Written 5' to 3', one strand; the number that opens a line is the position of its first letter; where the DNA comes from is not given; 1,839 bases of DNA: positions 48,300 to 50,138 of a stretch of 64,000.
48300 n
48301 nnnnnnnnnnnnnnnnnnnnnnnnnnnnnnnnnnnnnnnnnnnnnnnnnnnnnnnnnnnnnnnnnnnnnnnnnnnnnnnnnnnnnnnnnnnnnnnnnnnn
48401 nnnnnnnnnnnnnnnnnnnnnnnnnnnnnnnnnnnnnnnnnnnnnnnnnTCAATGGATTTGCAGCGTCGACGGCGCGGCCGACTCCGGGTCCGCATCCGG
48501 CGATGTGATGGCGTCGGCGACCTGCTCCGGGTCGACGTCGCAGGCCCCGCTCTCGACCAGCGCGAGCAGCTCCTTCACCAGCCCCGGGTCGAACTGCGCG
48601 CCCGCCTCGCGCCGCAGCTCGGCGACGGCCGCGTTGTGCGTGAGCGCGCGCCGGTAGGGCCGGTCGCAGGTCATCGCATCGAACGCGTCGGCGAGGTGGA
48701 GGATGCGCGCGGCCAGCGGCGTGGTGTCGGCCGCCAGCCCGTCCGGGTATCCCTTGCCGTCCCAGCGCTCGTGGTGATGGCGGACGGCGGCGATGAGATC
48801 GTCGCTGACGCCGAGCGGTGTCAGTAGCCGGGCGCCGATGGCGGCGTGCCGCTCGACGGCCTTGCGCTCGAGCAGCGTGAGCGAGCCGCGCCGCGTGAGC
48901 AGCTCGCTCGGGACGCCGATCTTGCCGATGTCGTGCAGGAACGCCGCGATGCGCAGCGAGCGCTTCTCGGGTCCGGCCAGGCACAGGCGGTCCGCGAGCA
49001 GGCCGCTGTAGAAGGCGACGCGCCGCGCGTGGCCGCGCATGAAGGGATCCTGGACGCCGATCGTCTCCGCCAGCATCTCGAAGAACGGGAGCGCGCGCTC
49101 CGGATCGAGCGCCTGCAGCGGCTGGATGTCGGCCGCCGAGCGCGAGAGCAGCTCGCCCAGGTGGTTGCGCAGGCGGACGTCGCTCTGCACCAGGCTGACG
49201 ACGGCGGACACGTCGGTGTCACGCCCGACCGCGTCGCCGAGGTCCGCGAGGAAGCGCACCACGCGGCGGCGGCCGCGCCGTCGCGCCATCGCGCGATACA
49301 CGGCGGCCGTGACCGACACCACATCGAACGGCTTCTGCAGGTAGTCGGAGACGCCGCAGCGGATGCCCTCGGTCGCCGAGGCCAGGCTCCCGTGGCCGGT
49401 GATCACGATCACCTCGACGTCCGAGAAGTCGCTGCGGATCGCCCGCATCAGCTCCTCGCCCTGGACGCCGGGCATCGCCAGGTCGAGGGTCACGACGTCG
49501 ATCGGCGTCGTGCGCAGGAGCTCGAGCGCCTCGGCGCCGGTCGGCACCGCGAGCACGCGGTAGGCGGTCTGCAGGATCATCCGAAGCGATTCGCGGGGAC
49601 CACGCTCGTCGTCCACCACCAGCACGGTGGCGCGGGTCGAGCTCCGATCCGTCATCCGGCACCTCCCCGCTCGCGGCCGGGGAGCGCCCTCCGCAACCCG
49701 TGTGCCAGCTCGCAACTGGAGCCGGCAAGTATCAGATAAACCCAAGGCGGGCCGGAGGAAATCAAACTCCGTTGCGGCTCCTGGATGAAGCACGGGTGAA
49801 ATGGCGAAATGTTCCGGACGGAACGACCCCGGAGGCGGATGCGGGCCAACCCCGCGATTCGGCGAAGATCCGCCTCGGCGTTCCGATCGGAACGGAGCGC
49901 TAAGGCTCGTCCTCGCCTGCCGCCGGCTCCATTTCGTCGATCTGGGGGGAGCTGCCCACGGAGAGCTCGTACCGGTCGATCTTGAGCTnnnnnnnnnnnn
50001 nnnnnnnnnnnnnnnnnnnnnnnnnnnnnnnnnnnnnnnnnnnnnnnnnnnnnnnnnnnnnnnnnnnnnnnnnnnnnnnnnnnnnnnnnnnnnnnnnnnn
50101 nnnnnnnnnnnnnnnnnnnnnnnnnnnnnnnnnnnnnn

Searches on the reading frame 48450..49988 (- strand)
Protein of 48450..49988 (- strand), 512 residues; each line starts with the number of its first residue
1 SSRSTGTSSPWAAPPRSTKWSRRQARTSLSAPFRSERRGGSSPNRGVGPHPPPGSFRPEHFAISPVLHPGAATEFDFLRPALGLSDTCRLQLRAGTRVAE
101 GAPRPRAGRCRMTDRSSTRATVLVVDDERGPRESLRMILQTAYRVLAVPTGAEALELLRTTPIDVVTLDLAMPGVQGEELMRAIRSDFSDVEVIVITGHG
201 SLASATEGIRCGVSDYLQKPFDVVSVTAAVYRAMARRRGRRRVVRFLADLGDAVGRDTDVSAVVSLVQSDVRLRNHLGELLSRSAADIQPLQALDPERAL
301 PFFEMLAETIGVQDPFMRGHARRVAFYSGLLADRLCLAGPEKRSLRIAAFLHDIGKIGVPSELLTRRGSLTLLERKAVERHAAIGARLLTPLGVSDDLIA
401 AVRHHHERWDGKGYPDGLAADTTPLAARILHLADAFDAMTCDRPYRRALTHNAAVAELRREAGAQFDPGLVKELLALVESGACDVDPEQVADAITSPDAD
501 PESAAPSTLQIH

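Call 19: search_protein_families(library=pfam, proteins=[window:48450-49988:-], max_evalue=0.0001)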
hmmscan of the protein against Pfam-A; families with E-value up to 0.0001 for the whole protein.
window:48450-49988:- (512 aa): 3 families
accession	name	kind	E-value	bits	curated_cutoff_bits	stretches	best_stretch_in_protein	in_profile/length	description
PF13487.12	HD_5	-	6.1e-39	133.9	27.2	1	305-469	2-169/170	HD domain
PF00072.30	Response_reg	-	2e-24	86.3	30.2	1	122-230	1-110/111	Response regulator receiver domain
PF01966.28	HD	-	4.1e-19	69.4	22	1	319-439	3-116/116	HD domain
